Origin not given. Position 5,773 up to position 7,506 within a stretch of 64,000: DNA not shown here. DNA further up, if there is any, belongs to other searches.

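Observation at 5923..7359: Bacterial homolog of archaeal ADP-dependent sugar kinases with an apparent GXGD-to-GXGA change, next to an ornithine-racemase-like gene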

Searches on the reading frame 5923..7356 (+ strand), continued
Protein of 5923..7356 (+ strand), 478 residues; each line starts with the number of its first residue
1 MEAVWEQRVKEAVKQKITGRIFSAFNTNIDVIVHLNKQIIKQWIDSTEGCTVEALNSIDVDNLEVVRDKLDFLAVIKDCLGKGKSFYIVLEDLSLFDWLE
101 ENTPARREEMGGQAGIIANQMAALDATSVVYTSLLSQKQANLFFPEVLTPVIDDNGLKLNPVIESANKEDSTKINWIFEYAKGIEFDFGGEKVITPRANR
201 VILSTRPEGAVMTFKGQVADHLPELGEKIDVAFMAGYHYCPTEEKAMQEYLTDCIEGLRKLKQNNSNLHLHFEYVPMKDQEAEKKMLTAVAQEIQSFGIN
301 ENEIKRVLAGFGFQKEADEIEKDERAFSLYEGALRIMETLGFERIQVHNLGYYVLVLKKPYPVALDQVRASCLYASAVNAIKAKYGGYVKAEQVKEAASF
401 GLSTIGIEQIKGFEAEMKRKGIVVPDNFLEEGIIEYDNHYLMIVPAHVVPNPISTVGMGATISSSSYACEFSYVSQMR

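Call 27: find_related_loci(query=A1, collection=genome_contigs, flank=6000)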
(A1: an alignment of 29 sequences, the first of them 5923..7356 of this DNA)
Query A1 (478 aa) in genome_contigs; peptide patterns used: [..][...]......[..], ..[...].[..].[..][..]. (x = any residue, [..] = any of these).
193 stretches matched a pattern; 139 encode a relative of the query (tblastn E <= 1e-3); the best 80 are kept; 80 distinct loci.
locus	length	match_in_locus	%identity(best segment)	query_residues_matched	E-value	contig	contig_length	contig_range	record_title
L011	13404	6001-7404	65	1-470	0e+0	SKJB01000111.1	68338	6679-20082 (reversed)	MAG: Limnochordia bacterium isolate CSBr16_88 CSBr16-71, whole genome shotgun sequence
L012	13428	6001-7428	61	1-478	0e+0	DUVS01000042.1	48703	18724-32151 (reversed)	MAG TPA_asm: Bacillota bacterium isolate AS08sgBPME_46 269786_AS08, whole genome shotgun sequence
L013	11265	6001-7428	62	1-478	0e+0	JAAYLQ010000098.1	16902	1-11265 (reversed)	MAG: Bacillota bacterium isolate AS15tlH2ME_94 49948_AS15, whole genome shotgun sequence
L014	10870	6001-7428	60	1-478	0e+0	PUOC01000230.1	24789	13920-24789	MAG: Clostridiales bacterium isolate B1Sed10_159 B1-Sed10-C1769, whole genome shotgun sequence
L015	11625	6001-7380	64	1-462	0e+0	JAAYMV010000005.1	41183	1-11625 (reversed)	MAG: Bacillota bacterium isolate AS20ysBPTH_50 3334_AS20, whole genome shotgun sequence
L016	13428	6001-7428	59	1-478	0e+0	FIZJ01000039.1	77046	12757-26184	uncultured Clostridia bacterium genome assembly, contig: 2590, whole genome shotgun sequence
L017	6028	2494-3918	58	1-477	0e+0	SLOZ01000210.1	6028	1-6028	MAG: Limnochordia bacterium isolate CSSed165cm_473 CSSed16-5cm-63576, whole genome shotgun sequence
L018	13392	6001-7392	58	5-470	0e+0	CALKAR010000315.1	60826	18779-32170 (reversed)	MAG TPA_asm: uncultured Peptococcaceae bacterium isolate SRR6713631_bin.102_CONCOCT_v1.1_MAG genome assembly, contig: ER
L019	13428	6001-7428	59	1-478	0e+0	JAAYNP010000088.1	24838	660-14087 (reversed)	MAG: Bacillota bacterium isolate AS21ysBPME_219 161376_AS21, whole genome shotgun sequence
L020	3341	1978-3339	57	1-456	0e+0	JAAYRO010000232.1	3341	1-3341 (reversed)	MAG: Bacillota bacterium isolate AS23ysBPME_205 284656_AS23, whole genome shotgun sequence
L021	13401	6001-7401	56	5-471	1e-177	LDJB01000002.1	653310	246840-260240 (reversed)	MAG: Peptococcaceae bacterium 1109 scaffold00002, whole genome shotgun sequence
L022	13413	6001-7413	55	1-472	7e-176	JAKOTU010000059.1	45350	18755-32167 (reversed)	MAG: Bacillota bacterium isolate CAAI_maxbin.063_sub k201_170179, whole genome shotgun sequence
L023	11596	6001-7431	54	4-478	7e-173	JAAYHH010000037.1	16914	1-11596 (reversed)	MAG: Bacillota bacterium isolate AS09scLD_362 36030_AS09, whole genome shotgun sequence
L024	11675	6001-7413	55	4-472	6e-173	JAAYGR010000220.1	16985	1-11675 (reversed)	MAG: Bacillota bacterium isolate AS09scLD_252 220040_AS09, whole genome shotgun sequence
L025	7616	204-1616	56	1-473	1e-172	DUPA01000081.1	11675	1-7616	MAG TPA_asm: Natronincola sp. isolate AS08sgBPME_26 114718_AS08, whole genome shotgun sequence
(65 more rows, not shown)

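Call 52: predict_structure(alignment_id=A1)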
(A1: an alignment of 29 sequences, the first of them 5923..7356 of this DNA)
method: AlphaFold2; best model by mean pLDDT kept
length: 478 residues; sequences in the alignment: 29
mean_pLDDT: 94.5   pTM: 0.92
mean pLDDT of the five models: 94.5, 94.3, 93.7, 93.7, 92.7
residues with pLDDT >= 90: 426; 70-90: 51; 50-70: 1; < 50: 0
segments of 3 or more residues with pLDDT < 50: none
pLDDT, mean of each block of 10 residues (from residue 1): 95 95 97 94 94 94 91 95 87 89 93 97 98 95 98 96 95 93 93 92 89 93 97 94 95 96 96 93 96 97 96 98 97 98 96 98 96 98 94 95 95 97 96 97 96 84 96 79
secondary structure, 60 per line:
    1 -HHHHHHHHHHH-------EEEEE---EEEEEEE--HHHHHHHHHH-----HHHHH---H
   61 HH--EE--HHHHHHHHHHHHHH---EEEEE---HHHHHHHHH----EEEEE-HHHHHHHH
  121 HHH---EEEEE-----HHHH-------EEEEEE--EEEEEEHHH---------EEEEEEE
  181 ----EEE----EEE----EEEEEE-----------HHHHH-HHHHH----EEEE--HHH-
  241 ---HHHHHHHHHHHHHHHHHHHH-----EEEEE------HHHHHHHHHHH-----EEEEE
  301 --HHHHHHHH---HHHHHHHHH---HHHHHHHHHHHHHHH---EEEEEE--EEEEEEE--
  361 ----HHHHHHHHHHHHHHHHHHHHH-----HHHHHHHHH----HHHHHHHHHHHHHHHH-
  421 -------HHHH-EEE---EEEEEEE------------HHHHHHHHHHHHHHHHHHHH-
elements in order: H2-12 E20-24 E28-34 H37-46 H52-56 H69-82 E86-90 H94-102 E107-111 H113-123 E127-131 H137-140 E148-153 E156-161 E174-180 E185-187 E192-194 E199-204 H216-220 H222-226 E231-234 H244-263 E269-273 H280-290 E296-300 H303-310 H314-322 H326-340 E344-349 E352-358 H365-385 H391-399 H404-419 H428-431 E433-435 E439-445 H458-477

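Call 54: fold_search(model_id=the predicted structure, library=pdb)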
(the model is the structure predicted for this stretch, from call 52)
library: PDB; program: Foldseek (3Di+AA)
matches with E <= 10: 1564; with E <= 0.001: 93
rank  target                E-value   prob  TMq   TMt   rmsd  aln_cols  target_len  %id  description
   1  6c8z                  1.0e-45  1.00  0.81  0.80   4.8       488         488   29  Last common ancestor of ADP-dependent phosphofructokinases from Methanosarcinales (released 2018-02-07)
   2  5od2_A                3.0e-42  1.00  0.81  0.85   3.8       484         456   27  Crystal structure of ADP-dependent glucokinase from Methanocaldococcus jannaschii (released 2018-01-31)
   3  5od2_B                5.5e-42  1.00  0.81  0.85   3.8       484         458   27  Crystal structure of ADP-dependent glucokinase from Methanocaldococcus jannaschii (released 2018-01-31)
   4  5kkg_A                2.9e-41  1.00  0.84  0.89   3.0       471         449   29  Crystal structure of E72A mutant of ancestral protein ancMT of ADP-dependent sugar kinases family (released 2017-07-26)
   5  5k27_B                3.1e-41  1.00  0.85  0.90   3.0       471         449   29  Crystal structure of ancestral protein ancMT of ADP-dependent sugar kinases family. (released 2017-05-24)
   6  1u2x_A                5.1e-41  1.00  0.81  0.86   3.8       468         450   26  Crystal Structure of a Hypothetical ADP-dependent Phosphofructokinase from Pyrococcus horikoshii OT3 (released 2004-09-14)
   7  3drw_A                7.5e-41  1.00  0.81  0.84   3.9       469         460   26  Crystal Structure of a Phosphofructokinase from Pyrococcus horikoshii OT3 with AMP (released 2008-12-23)
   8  6xio                  1.3e-40  1.00  0.85  0.87   2.7       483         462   30  ADP-dependent kinase complex with fructose-6-phosphate and ADPbetaS (released 2021-01-20)
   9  5kkg_B                1.5e-40  1.00  0.84  0.89   3.3       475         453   29  Crystal structure of E72A mutant of ancestral protein ancMT of ADP-dependent sugar kinases family (released 2017-07-26)
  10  3drw_B                1.8e-40  1.00  0.78  0.82   4.7       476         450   26  Crystal Structure of a Phosphofructokinase from Pyrococcus horikoshii OT3 with AMP (released 2008-12-23)
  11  5k27_A                2.4e-40  1.00  0.84  0.88   3.5       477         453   29  Crystal structure of ancestral protein ancMT of ADP-dependent sugar kinases family. (released 2017-05-24)
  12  4b8r                  2.6e-36  1.00  0.84  0.86   3.1       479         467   24  Crystal Structure of Thermococcus litoralis ADP-dependent Glucokinase (GK) (released 2013-07-10)
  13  4b8s                  3.0e-36  1.00  0.84  0.87   3.0       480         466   24  Crystal Structure of Thermococcus litoralis ADP-dependent Glucokinase (GK) (released 2013-07-10)
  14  1gc5                  1.8e-35  1.00  0.85  0.87   3.0       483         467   24  CRYSTAL STRUCTURE OF A NOVEL ADP-DEPENDENT GLUCOKINASE FROM THERMOCOCCUS LITORALIS (released 2001-07-25)
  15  1ua4                  2.3e-35  1.00  0.80  0.84   3.7       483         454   23  Crystal Structure of an ADP-dependent Glucokinase from Pyrococcus furiosus (released 2004-02-27)
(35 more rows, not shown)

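Call 56: find_encoding_contigs(protein=P0002, flank=2000, max_places=3)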
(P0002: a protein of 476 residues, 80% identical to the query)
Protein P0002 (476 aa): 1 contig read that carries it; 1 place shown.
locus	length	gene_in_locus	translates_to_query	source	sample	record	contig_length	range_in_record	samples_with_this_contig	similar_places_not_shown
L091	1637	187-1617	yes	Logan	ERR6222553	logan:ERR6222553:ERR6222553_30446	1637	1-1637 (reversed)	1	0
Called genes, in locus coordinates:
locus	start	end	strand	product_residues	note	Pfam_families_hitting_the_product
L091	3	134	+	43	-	?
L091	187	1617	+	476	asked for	PF04587:ADP_PFK_GK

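Call 59: find_encoding_contigs(protein=P0115, flank=6000, max_places=3)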
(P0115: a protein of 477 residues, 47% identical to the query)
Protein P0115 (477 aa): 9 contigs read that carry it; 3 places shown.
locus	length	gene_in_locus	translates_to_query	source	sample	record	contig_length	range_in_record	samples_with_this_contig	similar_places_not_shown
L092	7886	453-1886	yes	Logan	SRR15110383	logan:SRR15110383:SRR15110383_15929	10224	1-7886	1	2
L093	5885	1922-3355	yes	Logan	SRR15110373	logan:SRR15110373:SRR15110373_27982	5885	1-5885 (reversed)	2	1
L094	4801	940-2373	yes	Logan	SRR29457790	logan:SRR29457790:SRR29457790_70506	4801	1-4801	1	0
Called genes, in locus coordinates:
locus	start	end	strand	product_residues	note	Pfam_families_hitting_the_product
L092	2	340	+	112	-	?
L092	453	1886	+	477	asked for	PF04587:ADP_PFK_GK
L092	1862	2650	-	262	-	PF00795:CN_hydrolase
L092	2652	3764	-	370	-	PF05222:AlaDh_PNT_N, PF01262:AlaDh_PNT_C, PF02826:2-Hacid_dh_C (weak)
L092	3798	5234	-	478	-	PF00224:PK, PF03328:HpcH_HpaI (faint), PF02887:PK_C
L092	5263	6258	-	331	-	PF00365:PFK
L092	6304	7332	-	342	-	PF03255:ACCA, PF01039:Carboxyl_trans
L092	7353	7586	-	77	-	PF02081:TrpBP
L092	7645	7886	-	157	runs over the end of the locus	PF04608:PgpA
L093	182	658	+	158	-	PF00731:AIRC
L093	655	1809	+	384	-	PF22660:RS_preATP-grasp-like, PF02222:ATP-grasp, PF17769:PurK_C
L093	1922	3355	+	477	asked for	PF04587:ADP_PFK_GK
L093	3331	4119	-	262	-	PF00795:CN_hydrolase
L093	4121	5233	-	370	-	PF05222:AlaDh_PNT_N, PF01262:AlaDh_PNT_C, PF02826:2-Hacid_dh_C (weak)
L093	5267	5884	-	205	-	?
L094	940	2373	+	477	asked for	PF04587:ADP_PFK_GK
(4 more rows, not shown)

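Call 60: find_encoding_contigs(protein=P0105, flank=6000, max_places=2)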
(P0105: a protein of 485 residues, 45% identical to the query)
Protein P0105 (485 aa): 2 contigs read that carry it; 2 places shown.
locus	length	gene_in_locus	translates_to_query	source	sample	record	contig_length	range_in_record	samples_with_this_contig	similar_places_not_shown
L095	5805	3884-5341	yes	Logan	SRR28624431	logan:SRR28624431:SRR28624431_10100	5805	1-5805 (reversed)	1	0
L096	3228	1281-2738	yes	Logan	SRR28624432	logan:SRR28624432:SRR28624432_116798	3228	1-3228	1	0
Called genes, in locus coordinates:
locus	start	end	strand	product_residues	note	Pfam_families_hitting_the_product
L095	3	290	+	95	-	?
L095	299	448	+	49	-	-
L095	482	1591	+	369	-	PF01408:GFO_IDH_MocA, PF02894:GFO_IDH_MocA_C, PF22725:GFO_IDH_MocA_C3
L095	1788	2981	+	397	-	PF13412:HTH_24 (weak), PF00480:ROK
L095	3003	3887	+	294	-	PF01116:F_bP_aldolase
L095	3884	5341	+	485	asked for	PF04587:ADP_PFK_GK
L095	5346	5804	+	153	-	?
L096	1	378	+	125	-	?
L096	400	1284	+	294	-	PF01116:F_bP_aldolase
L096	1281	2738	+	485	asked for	PF04587:ADP_PFK_GK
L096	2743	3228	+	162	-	?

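Call 64: search_protein_families(library=pfam, proteins=[L023:1390-2181:+, L023:2252-3328:+, L023:3375-4775:+, L023:4828-5838:+, L023:7574-8284:-, L023:8256-8996:-, L023:8992-9990:-], max_evalue=0.001)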
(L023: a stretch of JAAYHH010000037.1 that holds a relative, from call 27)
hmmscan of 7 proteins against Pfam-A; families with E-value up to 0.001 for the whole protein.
L023:1390-2181:+ (264 aa): 1 family
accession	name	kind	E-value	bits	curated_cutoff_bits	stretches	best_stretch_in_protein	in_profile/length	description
PF01520.23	Amidase_3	-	1.4e-55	188.4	27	1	61-244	1-173/174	N-acetylmuramoyl-L-alanine amidase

L023:2252-3328:+ (359 aa): 1 family
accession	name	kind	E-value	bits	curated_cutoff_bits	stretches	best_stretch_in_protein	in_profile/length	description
PF01168.26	Ala_racemase_N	-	1.6e-21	77.5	24.1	1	8-206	1-201/220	Alanine racemase, N-terminal domain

L023:3375-4775:+ (467 aa): 2 families
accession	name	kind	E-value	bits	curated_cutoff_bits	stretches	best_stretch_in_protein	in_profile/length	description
PF01871.22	AMMECR1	-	4.2e-42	143.9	25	1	303-465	1-167/168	AMMECR1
PF02900.23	LigB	-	1.7e-33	116.3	26.3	1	14-274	3-268/269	Catalytic LigB subunit of aromatic ring-opening dioxygenase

L023:4828-5838:+ (337 aa): 2 families
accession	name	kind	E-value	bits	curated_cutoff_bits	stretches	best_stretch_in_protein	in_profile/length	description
PF04055.27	Radical_SAM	-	1.9e-19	70.9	29.5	1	85-230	5-158/166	Radical SAM superfamily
PF13353.11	Fer4_12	-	6e-07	30.3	22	1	85-183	13-114/137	4Fe-4S single cluster domain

L023:7574-8284:- (237 aa): 2 families
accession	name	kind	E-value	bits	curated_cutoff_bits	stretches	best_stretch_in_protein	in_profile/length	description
PF00005.33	ABC_tran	-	2.1e-33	116.2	25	1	20-165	1-136/137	ABC transporter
PF13304.12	AAA_21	-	1.7e-08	35.4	27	1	133-192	233-295/304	AAA domain, putative AbiEii toxin, Type IV TA system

L023:8256-8996:- (247 aa): 4 families
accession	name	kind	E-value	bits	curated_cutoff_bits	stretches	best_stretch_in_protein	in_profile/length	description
PF00005.33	ABC_tran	-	4e-28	99.2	25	1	22-167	1-136/137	ABC transporter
PF12399.14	BCA_ABC_TP_C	-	1.3e-12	47.4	25.5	1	217-240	2-25/27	Branched-chain amino acid ATP-binding cassette transporter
PF13476.12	AAA_23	-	5.4e-05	24.4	27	1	27-56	17-43/201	AAA domain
PF13304.12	AAA_21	-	0.00016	22.3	27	1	34-56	1-23/304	AAA domain, putative AbiEii toxin, Type IV TA system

L023:8992-9990:- (333 aa): 1 family
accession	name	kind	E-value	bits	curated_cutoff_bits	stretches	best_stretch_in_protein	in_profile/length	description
PF02653.21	BPD_transp_2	-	1.9e-37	129.3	26.8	1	32-301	3-268/269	Branched-chain amino acid transport system / permease component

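Call 70: search_protein_representatives(protein=window:5923-7356:+)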
Query: 478 residues. Proteins with E-value up to 0.001 (for the whole library): 441; up to 1e-10: 289; up to 1e-30: 110. The best 150 are listed.
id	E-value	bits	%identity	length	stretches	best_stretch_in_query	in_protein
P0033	2.9e-170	583.3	56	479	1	4-471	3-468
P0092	2.0e-136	471.8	47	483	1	1-473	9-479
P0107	4.7e-128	444.2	47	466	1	4-468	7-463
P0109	1.3e-127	442.7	47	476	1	3-471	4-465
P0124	8.3e-124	430.2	45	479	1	3-471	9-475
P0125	1.8e-116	406.0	42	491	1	3-471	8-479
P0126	5.0e-112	391.3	44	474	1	5-472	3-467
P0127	2.9e-110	385.5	45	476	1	11-473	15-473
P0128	4.1e-101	355.4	42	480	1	4-476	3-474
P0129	1.6e-96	340.2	41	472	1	2-473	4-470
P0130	4.9e-91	322.1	40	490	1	1-470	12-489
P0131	1.4e-90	320.6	38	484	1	2-470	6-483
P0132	9.3e-89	314.6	38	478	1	4-470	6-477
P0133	1.2e-88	314.3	37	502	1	2-476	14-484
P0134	2.6e-82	293.4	36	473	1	5-474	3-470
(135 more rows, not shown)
